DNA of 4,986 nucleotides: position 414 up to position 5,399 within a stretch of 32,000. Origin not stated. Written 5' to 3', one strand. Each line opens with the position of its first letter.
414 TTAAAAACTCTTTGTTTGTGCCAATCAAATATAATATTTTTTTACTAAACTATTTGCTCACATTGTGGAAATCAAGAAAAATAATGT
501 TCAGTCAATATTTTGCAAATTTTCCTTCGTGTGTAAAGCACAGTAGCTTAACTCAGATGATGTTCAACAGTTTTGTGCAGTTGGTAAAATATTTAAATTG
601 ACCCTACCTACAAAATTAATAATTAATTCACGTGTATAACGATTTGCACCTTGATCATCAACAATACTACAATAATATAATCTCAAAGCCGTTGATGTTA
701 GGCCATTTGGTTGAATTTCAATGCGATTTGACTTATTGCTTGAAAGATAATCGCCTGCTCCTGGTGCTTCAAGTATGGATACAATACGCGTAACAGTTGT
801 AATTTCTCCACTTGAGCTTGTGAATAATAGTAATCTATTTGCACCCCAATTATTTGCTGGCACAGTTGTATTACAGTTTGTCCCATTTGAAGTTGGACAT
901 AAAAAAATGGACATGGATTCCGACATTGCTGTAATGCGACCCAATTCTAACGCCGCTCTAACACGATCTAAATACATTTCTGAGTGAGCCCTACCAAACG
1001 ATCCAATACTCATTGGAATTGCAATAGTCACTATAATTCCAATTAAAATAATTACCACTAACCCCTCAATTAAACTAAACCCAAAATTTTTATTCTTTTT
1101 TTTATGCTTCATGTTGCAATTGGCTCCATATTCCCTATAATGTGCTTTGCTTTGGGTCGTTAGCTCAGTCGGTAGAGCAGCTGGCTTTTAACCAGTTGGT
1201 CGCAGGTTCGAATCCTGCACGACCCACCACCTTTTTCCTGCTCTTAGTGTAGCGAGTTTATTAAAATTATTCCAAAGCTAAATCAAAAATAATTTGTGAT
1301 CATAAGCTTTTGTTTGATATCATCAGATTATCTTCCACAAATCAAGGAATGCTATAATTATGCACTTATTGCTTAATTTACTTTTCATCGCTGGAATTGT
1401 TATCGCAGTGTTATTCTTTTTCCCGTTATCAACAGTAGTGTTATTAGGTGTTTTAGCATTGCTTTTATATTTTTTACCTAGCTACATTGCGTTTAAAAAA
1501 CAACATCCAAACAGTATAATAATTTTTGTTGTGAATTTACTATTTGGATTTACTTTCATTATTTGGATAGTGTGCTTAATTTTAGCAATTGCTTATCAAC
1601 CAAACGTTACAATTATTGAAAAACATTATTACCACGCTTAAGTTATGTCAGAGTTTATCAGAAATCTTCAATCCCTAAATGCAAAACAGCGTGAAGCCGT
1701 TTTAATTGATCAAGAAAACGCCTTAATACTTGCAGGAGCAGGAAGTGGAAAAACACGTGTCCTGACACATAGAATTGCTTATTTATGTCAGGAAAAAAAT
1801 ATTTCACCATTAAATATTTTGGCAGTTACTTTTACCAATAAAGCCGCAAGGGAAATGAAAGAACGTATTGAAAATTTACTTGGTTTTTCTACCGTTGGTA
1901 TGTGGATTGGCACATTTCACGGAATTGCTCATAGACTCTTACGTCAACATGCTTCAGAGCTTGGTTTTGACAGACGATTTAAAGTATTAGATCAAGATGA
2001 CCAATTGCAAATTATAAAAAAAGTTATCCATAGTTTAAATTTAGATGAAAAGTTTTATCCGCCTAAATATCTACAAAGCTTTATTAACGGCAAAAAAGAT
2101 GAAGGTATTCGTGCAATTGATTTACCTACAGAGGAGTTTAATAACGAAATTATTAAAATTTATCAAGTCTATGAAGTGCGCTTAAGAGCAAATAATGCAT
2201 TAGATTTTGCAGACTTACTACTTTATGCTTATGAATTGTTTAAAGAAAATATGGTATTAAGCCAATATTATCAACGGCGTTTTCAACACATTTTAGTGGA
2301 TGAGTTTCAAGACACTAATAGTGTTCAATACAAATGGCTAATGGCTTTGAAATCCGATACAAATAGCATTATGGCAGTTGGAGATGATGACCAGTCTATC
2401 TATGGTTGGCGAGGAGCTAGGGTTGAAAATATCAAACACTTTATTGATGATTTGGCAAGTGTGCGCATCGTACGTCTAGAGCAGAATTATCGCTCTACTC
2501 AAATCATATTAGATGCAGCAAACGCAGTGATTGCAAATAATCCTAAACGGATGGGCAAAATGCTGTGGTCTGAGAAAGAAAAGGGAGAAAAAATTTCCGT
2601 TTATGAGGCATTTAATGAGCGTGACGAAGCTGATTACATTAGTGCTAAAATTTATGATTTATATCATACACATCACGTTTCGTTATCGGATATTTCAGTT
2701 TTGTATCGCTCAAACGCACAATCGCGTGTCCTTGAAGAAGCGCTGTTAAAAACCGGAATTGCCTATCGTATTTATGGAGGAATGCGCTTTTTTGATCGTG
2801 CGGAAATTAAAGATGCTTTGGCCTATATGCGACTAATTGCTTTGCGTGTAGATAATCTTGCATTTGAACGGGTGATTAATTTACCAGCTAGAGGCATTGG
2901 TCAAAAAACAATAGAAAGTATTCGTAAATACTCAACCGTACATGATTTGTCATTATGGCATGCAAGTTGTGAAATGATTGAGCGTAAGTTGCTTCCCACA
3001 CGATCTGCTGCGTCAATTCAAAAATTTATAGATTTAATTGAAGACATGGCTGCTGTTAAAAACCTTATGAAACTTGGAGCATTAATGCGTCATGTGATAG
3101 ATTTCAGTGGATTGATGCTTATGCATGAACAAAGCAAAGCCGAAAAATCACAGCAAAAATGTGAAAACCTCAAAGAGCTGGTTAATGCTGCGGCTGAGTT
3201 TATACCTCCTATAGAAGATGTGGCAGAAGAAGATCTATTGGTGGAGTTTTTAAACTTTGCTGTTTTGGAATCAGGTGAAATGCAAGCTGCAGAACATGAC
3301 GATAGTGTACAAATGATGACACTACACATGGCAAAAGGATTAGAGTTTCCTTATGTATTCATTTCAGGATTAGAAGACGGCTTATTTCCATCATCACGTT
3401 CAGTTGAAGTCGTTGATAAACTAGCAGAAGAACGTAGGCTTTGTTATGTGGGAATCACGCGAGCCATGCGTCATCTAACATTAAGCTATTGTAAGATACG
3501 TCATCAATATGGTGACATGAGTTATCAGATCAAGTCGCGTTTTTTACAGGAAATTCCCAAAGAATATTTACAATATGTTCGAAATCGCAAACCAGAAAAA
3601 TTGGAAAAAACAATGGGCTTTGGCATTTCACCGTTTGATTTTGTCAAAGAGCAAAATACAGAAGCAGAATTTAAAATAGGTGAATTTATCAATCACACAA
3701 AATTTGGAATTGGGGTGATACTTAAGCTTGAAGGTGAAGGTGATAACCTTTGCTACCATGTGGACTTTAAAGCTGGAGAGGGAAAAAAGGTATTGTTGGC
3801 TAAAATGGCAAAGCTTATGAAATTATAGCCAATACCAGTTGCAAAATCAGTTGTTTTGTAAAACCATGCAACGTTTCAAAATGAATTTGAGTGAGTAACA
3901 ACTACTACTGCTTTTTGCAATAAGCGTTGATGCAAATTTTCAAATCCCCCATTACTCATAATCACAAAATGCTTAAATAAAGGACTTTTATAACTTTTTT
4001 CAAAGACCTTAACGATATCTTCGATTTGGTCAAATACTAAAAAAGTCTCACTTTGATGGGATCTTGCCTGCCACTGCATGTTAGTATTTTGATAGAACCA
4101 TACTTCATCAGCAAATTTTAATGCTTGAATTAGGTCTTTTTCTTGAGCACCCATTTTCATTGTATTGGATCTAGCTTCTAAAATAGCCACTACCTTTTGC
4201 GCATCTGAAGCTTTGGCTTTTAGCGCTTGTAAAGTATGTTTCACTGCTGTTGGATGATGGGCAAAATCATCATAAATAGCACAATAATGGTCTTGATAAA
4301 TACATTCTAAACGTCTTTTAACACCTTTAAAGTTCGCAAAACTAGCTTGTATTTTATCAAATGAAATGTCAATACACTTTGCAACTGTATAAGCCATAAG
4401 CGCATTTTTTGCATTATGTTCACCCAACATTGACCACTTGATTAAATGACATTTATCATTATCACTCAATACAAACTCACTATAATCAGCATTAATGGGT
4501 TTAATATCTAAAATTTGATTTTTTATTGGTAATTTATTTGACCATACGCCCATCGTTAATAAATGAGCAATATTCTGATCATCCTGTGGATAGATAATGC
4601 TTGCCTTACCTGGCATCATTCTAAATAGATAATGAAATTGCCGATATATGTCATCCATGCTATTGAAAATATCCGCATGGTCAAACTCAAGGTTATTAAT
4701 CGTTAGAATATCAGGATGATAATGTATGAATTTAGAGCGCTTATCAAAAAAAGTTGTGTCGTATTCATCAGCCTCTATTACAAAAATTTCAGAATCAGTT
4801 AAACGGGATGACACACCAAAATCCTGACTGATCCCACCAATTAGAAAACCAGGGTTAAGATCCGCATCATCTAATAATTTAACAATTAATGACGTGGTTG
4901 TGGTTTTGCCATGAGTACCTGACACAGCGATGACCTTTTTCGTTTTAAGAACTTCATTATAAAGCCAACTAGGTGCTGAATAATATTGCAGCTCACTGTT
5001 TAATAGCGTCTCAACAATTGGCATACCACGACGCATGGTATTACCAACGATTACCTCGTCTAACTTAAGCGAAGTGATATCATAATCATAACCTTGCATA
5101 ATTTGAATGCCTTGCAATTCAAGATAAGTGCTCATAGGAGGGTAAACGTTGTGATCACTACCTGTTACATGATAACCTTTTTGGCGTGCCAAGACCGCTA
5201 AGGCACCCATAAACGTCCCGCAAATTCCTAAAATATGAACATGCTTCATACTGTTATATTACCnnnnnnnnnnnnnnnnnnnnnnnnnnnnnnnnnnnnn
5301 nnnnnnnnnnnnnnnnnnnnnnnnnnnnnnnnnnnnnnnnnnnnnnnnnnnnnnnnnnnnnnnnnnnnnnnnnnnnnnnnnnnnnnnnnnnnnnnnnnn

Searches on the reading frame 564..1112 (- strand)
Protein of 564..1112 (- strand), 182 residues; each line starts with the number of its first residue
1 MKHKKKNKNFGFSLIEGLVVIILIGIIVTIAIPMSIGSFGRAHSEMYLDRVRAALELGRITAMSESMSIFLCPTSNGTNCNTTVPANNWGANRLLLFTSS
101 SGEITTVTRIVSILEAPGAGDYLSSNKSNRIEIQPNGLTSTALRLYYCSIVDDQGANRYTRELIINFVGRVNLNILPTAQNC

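Call 50: search_protein_families(library=pfam, proteins=[window:564-1112:-], max_evalue=0.00001)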
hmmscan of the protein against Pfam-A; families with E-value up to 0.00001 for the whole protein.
window:564-1112:- (182 aa): 1 family
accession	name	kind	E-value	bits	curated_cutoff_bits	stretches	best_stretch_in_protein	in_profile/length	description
PF12019.13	GspH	-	2.5e-06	28.4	21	1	50-169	4-108/108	Type II transport protein GspH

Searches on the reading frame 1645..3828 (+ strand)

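Call 50: search_protein_families(library=pfam, proteins=[window:1645-3828:+], max_evalue=0.00001)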
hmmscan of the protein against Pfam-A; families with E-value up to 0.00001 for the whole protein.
window:1645-3828:+ (727 aa): 6 families
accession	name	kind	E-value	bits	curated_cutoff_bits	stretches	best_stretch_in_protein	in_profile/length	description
PF00580.27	UvrD-helicase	-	6.9e-89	298.6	23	1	11-269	1-269/271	UvrD/REP helicase N-terminal domain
PF13361.12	UvrD_C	-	1.2e-81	275.3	25.6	1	276-617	1-349/350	UvrD-like helicase C-terminal domain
PF13245.12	AAA_19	-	6.8e-25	88.2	25.1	1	15-254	1-132/134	AAA domain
PF21196.3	PcrA_UvrD_tudor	-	1.5e-09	38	23.9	1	678-724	1-46/48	PcrA/UvrD tudor domain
PF13538.12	UvrD_C_2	-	5.5e-07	29.8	27.4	0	557-573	4-20/52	UvrD-like helicase C-terminal domain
PF13604.12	AAA_30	-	2.9e-06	27.6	27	0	11-76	2-67/191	AAA domain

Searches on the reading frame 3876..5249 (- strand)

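Call 50: search_protein_families(library=pfam, proteins=[window:3876-5249:-], max_evalue=0.00001)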
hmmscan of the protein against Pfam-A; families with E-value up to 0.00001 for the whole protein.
window:3876-5249:- (457 aa): 3 families
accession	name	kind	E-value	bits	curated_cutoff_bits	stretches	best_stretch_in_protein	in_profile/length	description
PF08245.18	Mur_ligase_M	-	4.4e-22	79.5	24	1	109-290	1-200/200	Mur ligase middle domain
PF01225.30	Mur_ligase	-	1.4e-15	57.9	21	1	3-96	1-87/95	Mur ligase family, catalytic domain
PF02875.26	Mur_ligase_C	-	1.3e-09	39.4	28.4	1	312-414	1-109/127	Mur ligase, glutamate ligase domain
